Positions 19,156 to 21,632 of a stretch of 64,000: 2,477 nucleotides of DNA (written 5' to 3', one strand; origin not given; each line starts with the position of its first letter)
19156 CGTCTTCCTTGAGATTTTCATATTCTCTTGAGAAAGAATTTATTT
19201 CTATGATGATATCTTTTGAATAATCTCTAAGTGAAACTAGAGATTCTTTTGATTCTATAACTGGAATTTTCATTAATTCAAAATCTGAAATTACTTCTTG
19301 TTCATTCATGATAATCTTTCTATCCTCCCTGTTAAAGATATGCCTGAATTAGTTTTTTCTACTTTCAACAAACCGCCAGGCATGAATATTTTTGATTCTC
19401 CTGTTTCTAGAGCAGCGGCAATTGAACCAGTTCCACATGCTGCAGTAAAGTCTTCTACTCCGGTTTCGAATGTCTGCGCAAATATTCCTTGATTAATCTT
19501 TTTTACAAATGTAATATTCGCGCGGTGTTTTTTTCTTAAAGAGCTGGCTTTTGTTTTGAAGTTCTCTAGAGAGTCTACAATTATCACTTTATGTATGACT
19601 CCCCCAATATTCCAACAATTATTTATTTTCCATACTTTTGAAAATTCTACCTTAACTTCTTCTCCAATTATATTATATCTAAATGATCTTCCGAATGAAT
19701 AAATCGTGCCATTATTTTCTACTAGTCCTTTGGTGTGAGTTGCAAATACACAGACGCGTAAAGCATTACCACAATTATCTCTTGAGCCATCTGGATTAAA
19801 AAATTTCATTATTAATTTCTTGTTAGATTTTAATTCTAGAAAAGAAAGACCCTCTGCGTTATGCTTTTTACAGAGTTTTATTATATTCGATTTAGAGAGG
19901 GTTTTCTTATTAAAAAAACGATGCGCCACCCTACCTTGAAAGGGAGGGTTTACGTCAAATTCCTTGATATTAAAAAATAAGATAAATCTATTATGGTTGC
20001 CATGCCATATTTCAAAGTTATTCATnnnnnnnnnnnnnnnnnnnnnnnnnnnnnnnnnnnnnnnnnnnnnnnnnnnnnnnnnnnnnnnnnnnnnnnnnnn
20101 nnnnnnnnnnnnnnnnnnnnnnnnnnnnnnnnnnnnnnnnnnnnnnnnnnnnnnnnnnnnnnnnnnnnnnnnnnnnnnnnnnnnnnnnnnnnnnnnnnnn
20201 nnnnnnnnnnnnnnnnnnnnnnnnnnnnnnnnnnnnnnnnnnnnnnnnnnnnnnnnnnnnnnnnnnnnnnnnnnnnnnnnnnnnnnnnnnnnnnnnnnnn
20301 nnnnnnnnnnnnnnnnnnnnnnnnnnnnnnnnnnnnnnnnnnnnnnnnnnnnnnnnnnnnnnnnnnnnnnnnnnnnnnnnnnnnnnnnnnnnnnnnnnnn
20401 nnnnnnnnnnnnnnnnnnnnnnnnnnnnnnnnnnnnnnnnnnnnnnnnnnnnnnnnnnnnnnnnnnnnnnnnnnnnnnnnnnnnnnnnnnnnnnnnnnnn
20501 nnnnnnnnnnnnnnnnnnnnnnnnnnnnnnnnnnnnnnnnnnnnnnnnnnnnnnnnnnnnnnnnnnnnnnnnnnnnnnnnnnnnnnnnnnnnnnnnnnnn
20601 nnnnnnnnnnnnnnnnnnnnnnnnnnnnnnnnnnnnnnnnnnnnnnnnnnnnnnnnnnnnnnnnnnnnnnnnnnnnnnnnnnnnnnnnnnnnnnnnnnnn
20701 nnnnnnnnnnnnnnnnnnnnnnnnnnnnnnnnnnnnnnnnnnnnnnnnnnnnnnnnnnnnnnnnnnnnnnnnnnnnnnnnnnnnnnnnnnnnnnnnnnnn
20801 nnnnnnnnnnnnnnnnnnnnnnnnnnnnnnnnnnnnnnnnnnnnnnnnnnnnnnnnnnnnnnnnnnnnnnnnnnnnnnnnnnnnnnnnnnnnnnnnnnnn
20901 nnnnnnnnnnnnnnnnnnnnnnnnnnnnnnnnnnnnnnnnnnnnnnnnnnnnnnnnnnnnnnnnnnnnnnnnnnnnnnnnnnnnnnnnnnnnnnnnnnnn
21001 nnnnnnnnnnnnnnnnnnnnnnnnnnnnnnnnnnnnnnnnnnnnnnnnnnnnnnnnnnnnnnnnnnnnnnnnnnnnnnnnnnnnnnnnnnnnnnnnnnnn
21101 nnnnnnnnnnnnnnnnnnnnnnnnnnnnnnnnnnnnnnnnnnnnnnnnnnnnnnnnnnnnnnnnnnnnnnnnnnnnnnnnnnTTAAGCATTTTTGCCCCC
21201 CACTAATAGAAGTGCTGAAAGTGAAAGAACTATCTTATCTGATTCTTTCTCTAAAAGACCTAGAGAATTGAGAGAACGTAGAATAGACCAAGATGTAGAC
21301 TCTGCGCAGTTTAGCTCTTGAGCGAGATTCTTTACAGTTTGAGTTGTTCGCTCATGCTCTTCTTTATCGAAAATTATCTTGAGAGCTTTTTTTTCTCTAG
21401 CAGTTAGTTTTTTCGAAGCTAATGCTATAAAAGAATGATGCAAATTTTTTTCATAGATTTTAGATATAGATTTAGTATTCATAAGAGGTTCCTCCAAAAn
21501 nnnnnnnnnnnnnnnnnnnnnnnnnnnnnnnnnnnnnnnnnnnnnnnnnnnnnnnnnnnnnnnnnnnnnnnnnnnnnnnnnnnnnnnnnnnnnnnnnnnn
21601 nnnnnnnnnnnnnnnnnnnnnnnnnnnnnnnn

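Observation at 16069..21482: Seven-gene operon coupling a DapF-fold epimerase and a VanX-like D-Ala-D-Ala dipeptidase to an unknown 390-aa protein, a wHTH regulator and an ABC-2 exporter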

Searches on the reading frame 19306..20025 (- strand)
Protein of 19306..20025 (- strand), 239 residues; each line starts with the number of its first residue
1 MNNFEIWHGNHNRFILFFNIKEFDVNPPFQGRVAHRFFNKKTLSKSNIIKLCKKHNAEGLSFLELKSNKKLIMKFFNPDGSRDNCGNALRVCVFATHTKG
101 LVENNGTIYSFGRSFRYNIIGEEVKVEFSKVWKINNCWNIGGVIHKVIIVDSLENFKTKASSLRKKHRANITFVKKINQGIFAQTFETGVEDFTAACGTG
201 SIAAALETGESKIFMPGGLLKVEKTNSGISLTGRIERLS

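Call 3: search_protein_families(library=pfam, proteins=[window:19306-20025:-], max_evalue=0.1)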
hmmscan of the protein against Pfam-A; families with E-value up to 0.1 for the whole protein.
window:19306-20025:- (239 aa): 1 family
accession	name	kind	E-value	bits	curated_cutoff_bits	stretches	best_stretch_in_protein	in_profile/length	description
PF01678.24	DAP_epimerase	-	3.7e-12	46.8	34.7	2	142-227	6-107/121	Diaminopimelate epimerase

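Call 4: search_protein_families(library=ncbifam, proteins=[window:19306-20025:-], max_evalue=0.1)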
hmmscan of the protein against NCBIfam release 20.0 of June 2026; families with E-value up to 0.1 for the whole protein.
window:19306-20025:- (239 aa): 3 families
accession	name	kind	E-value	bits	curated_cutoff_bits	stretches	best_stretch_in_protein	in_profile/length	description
TIGR00652.1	DapF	equivalog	9.4e-20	71.1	114.65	2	138-235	150-260/270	diaminopimelate epimerase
NF038284.1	bifunc_DapF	exception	6.4e-13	48.6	350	2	142-208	144-218/254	bifunctional diaminopimelate epimerase/glutamate racemase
NF033197.0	F430_CfbE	equivalog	0.018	14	250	1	148-196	291-339/430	coenzyme F430 synthase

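Call 38: search_solved_structures(query=window:19306-20025:-, max_evalue=0.001, show_alignments=2)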
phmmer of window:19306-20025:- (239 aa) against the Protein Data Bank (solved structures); distinct sequences matched with E-value up to 0.001: 3.
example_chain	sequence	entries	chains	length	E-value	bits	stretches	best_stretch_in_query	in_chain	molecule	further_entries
9mro_A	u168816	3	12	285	1.1e-06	31.7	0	42-107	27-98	Diaminopimelate epimerase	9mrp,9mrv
5h2g_A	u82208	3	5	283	3.8e-06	29.9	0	167-233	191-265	Diaminopimelate epimerase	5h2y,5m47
2otn_A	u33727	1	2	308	0.00041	23.3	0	69-127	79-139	Diaminopimelate epimerase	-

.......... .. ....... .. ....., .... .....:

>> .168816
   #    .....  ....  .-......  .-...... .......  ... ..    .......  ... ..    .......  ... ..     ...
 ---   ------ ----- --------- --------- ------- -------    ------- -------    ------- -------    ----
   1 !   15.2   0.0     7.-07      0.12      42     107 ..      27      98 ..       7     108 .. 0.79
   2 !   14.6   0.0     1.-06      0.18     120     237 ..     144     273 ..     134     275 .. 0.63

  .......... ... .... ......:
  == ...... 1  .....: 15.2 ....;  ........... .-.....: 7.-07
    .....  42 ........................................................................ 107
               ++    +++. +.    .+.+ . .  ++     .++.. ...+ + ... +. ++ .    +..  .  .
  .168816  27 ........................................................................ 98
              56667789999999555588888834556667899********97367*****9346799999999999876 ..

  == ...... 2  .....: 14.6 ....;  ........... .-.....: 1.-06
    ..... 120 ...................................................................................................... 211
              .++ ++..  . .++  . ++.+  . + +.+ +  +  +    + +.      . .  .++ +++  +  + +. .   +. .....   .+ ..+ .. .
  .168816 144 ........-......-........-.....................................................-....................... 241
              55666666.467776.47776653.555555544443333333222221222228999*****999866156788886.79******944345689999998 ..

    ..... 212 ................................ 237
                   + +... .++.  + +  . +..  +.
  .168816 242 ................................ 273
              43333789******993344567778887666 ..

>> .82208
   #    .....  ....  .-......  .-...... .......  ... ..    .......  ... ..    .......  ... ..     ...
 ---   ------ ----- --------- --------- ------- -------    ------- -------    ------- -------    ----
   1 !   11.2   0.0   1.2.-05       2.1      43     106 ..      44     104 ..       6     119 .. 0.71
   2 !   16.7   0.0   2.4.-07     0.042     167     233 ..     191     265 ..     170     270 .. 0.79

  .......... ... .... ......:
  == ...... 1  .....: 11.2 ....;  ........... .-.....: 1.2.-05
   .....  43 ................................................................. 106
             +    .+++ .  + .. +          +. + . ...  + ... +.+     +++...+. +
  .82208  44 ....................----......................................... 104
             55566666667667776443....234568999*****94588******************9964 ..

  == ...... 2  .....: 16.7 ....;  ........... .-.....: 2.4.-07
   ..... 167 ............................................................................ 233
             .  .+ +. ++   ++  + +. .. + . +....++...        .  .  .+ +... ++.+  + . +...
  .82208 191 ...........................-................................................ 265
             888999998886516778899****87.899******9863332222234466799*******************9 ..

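Call 66: search_solved_structures(query=A6, max_evalue=1)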
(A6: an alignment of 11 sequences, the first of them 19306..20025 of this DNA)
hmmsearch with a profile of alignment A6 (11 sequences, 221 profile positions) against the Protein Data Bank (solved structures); distinct sequences matched with E-value up to 1: 21.
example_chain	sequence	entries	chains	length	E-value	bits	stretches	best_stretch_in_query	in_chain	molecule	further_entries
2otn_A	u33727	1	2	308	4.2e-38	134.4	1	3-220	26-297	Diaminopimelate epimerase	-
5ha4_A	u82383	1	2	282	3.7e-36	128.1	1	2-220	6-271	Diaminopimelate epimerase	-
9mro_A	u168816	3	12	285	8.7e-34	120.3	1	2-220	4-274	Diaminopimelate epimerase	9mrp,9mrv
3ejx_A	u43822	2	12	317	2.9e-32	115.3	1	3-220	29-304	Diaminopimelate epimerase, chloroplastic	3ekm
8qzy_A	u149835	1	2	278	3.4e-32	115.1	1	2-219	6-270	Diaminopimelate epimerase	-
1gqz_A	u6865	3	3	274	1.2e-29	106.7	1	1-220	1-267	DIAMINOPIMELATE EPIMERASE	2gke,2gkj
4ik0_A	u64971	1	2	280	4.6e-29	104.9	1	1-219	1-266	Diaminopimelate epimerase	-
5ygu_A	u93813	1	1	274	4.6e-29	104.9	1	1-218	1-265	Diaminopimelate epimerase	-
6d13_A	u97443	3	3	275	4.7e-29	104.8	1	1-218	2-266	Diaminopimelate epimerase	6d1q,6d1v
4ijz_A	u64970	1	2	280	4.9e-29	104.8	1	1-218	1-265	Diaminopimelate epimerase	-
1bwz_A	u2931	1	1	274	7.2e-29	104.2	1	1-220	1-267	PROTEIN (DIAMINOPIMELATE EPIMERASE)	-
6vck_A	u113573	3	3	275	1.1e-28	103.7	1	1-219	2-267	Diaminopimelate epimerase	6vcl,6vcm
2q9h_A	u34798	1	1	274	1.3e-27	100.1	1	1-220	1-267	Diaminopimelate epimerase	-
2q9j_A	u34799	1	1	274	1.4e-27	100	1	1-220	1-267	Diaminopimelate epimerase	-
5h2g_A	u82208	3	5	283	6.9e-24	87.9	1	6-217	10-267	Diaminopimelate epimerase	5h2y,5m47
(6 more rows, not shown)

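Call 90: search_protein_families(library=padloc, proteins=[window:19306-20025:-], max_evalue=0.01)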
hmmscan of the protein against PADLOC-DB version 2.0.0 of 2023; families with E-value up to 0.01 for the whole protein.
window:19306-20025:- (239 aa): 0 families

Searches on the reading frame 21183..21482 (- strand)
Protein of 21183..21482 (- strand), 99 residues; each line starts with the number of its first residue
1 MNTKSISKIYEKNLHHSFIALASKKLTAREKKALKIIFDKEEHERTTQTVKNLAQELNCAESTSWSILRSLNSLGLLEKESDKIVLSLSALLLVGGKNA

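Call 3: search_protein_families(library=pfam, proteins=[window:21183-21482:-], max_evalue=0.1)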
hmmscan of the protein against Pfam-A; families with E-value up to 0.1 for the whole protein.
window:21183-21482:- (99 aa): 12 families
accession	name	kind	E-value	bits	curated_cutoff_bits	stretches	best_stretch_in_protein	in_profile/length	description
PF01325.25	Fe_dep_repress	-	8.2e-05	23.2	26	1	25-83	1-58/60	Iron dependent repressor, N-terminal DNA binding domain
PF13463.12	HTH_27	-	0.00019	22.1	22.2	1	26-83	1-54/68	Winged helix DNA-binding domain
PF01418.23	HTH_6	-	0.0088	16.5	28.3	1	19-71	7-58/77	Helix-turn-helix domain, rpiR family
PF08100.18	Dimerisation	-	0.014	15.6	25.6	1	38-83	31-76/93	O-methyltransferase dimerisation domain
PF02536.19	mTERF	-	0.018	14.4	23.1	1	20-94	175-246/314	mTERF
PF13022.12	HTH_Tnp_1_2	-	0.022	15.3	27.9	1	24-69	6-48/122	Helix-turn-helix of insertion element transposase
PF21984.2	DnaD_N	-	0.026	15.2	27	1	25-82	13-70/101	DnaD N-terminal domain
PF14394.12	DUF4423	-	0.031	14.5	30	1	46-85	35-75/165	Domain of unknown function (DUF4423)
PF01978.25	TrmB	-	0.05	13.9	25.6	1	45-82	20-57/68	Sugar-specific transcriptional regulator TrmB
PF01726.22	LexA_DNA_bind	-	0.068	13.4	23.7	1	24-81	2-60/65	LexA DNA binding domain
PF09339.16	HTH_IclR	-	0.095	12.9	22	0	44-80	15-51/52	IclR helix-turn-helix domain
PF12965.13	DUF3854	-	0.097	13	23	0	25-58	63-96/130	Domain of unknown function (DUF3854)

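Call 4: search_protein_families(library=ncbifam, proteins=[window:21183-21482:-], max_evalue=0.1)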
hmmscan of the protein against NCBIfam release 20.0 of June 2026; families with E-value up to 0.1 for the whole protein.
window:21183-21482:- (99 aa): 9 families
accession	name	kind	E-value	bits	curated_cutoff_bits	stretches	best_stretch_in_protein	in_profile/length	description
NF006158.0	PRK08301.1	equivalog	0.003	17.1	339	1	3-62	163-220/241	RNA polymerase sporulation sigma factor SigE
TIGR01889.1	Staph_reg_Sar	paralog_domain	0.004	17.4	62.6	1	25-80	22-76/109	staphylococcal accessory regulator family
TIGR02835.1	spore_sigmaE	equivalog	0.0062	16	348.6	1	4-61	157-212/234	RNA polymerase sporulation sigma factor SigE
TIGR00335.1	primase_sml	equivalog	0.0095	15.4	143.5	1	4-80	183-261/324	DNA primase catalytic subunit PriS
TIGR01884.1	cas_HTH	subfamily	0.022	14.1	60.2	1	48-83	157-192/202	CRISPR-associated CARF protein Csa3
NF011671.1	PRK15090.1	equivalog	0.022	14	275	1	44-88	25-71/256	DNA-binding transcriptional regulator KdgR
TIGR00498.1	lexA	equivalog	0.041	13.5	110.95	1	24-83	2-62/203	transcriptional repressor LexA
TIGR02787.1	codY_Gpos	equivalog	0.056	12.6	267.2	1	12-81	163-232/251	GTP-sensing pleiotropic transcriptional regulator CodY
NF040939.2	trans_reg_lrs14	equivalog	0.061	13.4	90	0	45-82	34-71/103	Lrs14 family HTH-type transcriptional regulator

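Call 90: search_protein_families(library=padloc, proteins=[window:21183-21482:-], max_evalue=0.01)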
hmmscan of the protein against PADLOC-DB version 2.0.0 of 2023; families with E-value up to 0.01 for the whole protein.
window:21183-21482:- (99 aa): 9 families
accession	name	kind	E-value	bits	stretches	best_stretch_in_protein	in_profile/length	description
PDLC01879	CARF3--CARF_TM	-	0.00012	19.8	1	22-88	151-209/222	-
PDLC01044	Csa3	-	0.00016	19.6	1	45-89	147-189/194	Type I-A associated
PDLC01850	CARF3--CARF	-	0.00019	19.4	1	14-81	131-193/209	-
PDLC01848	CARF3--CARF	-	0.00057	17.6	1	16-85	121-184/197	-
PDLC01853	CARF3--CARF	-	0.0018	16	1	23-83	133-190/209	-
PDLC01849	CARF3--CARF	-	0.0022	15.7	1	24-84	134-188/197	-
PDLC01858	CARF3--CARF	-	0.003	15.5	1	11-86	127-196/204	-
PDLC01434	CasR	-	0.0033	15.3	1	23-83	124-178/191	"CAS-I,CAS-II,CAS-III,CAS-IV,CAS-V,CAS-VI; associated_signaling"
PDLC01268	CasR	-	0.0041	15.1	1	25-84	121-174/179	"CAS-I,CAS-II,CAS-III,CAS-IV,CAS-V,CAS-VI; associated_signaling"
